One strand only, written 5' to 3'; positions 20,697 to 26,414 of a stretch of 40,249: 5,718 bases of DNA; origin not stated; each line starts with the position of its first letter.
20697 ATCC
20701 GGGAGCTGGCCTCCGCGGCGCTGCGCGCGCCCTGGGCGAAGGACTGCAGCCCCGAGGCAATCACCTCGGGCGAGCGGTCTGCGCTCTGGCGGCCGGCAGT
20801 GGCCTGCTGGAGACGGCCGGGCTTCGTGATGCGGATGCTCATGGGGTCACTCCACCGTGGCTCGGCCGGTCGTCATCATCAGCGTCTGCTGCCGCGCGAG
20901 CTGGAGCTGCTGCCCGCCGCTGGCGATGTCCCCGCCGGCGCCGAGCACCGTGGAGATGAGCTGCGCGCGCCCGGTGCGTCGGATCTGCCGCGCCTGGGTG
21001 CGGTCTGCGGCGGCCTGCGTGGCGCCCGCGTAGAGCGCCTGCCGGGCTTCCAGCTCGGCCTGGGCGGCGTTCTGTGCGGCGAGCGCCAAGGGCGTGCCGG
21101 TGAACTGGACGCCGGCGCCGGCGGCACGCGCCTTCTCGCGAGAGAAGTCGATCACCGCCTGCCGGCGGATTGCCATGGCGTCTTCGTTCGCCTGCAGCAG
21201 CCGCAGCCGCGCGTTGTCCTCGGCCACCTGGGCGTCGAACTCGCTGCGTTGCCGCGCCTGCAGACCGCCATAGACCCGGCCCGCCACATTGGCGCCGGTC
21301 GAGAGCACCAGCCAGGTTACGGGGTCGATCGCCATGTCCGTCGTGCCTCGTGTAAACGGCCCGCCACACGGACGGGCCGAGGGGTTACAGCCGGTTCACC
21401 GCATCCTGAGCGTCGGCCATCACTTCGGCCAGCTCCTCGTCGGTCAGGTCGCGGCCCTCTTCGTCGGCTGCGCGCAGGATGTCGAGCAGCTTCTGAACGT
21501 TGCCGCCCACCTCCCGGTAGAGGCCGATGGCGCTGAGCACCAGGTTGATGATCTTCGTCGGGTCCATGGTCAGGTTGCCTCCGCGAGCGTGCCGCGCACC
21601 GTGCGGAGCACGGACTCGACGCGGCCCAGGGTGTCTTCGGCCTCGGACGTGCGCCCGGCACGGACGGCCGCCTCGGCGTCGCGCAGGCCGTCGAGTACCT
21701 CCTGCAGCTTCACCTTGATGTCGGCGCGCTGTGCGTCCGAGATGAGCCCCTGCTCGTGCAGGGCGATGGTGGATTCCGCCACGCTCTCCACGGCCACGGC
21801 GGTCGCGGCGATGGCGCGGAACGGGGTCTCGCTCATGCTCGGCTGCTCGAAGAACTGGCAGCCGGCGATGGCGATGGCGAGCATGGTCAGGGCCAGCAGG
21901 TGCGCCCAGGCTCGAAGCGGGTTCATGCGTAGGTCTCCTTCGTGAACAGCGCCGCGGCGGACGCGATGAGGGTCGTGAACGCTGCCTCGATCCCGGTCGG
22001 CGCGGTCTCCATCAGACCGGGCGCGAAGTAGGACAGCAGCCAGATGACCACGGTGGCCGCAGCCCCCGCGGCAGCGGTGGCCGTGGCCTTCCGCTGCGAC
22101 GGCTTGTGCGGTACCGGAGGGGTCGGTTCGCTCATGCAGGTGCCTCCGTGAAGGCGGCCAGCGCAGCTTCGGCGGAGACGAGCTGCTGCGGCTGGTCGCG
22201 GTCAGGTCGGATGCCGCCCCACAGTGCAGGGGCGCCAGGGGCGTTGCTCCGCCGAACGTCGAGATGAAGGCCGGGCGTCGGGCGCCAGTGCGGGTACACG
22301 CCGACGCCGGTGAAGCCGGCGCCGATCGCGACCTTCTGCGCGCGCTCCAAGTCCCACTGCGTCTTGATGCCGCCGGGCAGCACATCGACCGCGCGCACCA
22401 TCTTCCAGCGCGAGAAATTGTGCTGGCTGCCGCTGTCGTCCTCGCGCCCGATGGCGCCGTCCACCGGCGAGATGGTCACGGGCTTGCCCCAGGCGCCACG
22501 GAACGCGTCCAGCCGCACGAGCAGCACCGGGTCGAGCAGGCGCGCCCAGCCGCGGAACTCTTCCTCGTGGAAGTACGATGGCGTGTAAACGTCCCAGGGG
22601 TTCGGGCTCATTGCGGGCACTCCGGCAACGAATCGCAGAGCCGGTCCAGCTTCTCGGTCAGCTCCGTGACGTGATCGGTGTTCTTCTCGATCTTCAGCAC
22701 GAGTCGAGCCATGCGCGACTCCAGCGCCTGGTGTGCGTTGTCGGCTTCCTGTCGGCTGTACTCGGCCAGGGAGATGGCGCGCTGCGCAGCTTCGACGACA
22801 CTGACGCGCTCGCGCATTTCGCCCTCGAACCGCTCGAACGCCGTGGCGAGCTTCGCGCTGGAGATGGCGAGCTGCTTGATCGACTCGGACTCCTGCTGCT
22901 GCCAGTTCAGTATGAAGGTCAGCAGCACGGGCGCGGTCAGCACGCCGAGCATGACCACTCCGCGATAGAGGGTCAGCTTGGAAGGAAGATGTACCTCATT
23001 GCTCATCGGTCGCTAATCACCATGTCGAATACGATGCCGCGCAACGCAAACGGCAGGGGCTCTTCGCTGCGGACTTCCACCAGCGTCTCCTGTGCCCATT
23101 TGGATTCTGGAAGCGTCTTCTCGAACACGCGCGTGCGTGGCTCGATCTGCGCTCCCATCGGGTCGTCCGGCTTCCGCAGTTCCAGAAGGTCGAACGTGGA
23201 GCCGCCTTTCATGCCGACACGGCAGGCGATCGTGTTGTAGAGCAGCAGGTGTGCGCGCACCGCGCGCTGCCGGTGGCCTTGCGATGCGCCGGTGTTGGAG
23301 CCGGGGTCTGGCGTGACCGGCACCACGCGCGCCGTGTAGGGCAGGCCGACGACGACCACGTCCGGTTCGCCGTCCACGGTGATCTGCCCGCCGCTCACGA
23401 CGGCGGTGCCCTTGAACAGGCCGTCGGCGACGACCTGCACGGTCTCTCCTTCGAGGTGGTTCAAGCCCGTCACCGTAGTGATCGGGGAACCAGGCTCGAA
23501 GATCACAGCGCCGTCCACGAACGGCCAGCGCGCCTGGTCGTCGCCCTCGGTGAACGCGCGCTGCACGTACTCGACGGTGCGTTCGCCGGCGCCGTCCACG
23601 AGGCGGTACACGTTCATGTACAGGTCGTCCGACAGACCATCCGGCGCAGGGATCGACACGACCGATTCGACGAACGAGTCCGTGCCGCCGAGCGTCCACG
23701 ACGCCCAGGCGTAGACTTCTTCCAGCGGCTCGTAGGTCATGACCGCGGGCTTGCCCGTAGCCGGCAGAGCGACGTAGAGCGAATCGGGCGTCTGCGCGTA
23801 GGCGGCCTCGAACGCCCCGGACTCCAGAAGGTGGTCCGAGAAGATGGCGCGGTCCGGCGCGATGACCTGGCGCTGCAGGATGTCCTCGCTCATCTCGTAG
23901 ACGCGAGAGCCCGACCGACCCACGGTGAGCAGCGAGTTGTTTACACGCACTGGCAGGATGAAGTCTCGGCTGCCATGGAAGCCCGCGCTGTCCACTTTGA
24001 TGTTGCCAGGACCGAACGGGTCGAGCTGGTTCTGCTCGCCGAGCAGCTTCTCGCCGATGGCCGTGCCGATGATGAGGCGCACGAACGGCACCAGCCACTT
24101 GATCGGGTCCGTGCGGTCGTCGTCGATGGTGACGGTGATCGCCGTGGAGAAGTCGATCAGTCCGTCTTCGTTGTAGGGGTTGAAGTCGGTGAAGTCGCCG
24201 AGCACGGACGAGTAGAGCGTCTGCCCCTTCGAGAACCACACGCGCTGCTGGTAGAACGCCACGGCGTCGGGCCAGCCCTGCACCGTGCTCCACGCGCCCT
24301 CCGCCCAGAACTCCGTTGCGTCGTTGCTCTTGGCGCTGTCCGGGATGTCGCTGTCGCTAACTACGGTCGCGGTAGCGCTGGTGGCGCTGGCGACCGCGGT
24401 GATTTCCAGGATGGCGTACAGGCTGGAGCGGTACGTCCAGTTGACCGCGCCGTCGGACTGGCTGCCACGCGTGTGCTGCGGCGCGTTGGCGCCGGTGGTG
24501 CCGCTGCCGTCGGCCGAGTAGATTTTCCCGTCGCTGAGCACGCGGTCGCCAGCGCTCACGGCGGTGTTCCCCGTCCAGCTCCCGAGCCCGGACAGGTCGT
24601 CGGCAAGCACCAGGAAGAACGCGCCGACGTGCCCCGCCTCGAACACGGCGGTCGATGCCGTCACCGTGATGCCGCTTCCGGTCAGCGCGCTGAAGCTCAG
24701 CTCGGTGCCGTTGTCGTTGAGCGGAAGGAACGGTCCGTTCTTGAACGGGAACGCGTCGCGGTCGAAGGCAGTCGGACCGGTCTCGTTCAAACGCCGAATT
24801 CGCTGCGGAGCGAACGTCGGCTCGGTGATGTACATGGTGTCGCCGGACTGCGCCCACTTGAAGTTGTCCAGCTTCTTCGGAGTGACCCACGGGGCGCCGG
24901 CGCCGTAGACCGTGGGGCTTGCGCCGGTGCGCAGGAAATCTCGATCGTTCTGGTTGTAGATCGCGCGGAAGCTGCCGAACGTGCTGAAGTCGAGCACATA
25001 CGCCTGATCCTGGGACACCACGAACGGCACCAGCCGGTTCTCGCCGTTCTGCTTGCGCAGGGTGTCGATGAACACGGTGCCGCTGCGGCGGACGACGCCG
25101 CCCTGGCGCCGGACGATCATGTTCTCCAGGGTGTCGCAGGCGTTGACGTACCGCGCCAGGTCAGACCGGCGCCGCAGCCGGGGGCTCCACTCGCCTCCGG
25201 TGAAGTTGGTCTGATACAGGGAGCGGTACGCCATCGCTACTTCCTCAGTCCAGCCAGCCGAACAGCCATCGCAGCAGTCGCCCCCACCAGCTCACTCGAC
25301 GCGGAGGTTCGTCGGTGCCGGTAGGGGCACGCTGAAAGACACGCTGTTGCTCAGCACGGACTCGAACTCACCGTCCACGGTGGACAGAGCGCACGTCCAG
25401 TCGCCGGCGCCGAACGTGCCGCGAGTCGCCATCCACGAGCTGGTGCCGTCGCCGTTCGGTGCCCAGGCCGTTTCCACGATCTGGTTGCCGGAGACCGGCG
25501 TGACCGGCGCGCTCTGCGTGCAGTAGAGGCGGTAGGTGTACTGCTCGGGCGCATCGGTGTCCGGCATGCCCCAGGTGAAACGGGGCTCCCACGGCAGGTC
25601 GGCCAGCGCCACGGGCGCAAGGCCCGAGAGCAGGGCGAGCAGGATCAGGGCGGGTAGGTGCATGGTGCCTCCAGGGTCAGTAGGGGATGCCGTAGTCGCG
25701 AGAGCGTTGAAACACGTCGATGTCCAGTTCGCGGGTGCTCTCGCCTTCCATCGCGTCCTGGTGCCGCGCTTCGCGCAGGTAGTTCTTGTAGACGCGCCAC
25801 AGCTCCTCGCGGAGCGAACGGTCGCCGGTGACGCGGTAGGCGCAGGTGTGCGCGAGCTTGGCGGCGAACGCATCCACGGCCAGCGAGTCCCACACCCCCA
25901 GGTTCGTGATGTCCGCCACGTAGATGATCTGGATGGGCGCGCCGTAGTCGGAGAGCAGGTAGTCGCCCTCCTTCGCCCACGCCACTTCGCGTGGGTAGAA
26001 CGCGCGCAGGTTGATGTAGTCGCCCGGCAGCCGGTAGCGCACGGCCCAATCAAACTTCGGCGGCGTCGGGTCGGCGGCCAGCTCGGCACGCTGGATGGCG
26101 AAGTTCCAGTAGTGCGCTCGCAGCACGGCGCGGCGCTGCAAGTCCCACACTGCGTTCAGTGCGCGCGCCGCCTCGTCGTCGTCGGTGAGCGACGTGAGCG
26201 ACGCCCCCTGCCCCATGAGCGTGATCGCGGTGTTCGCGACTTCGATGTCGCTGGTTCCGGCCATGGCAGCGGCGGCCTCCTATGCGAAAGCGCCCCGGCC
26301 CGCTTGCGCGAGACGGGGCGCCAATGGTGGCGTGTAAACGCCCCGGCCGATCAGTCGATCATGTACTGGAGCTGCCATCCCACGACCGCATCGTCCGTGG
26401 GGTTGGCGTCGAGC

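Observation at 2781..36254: Strongly over-represented AT-rich motif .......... dispersed on both strands of a high-G+C genome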

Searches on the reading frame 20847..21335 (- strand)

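Call 10: search_protein_families(library=phrogs, proteins=[window:20847-21335:-])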
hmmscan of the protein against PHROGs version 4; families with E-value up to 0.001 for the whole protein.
window:20847-21335:- (162 aa): 1 family
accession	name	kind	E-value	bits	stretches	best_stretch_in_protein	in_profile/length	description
phrog_418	-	head and packaging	1.3e-13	52.3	1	10-144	14-149/166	internal virion protein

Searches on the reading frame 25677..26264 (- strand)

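Call 10: search_protein_families(library=phrogs, proteins=[window:25677-26264:-])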
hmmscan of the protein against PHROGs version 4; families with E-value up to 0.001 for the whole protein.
window:25677-26264:- (195 aa): 2 families
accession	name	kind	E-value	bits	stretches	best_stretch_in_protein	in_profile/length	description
phrog_394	-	tail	5.3e-42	144.5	1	4-181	2-181/190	tail protein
phrog_9239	-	tail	1.2e-09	38.2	1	7-174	5-174/741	tail tubular protein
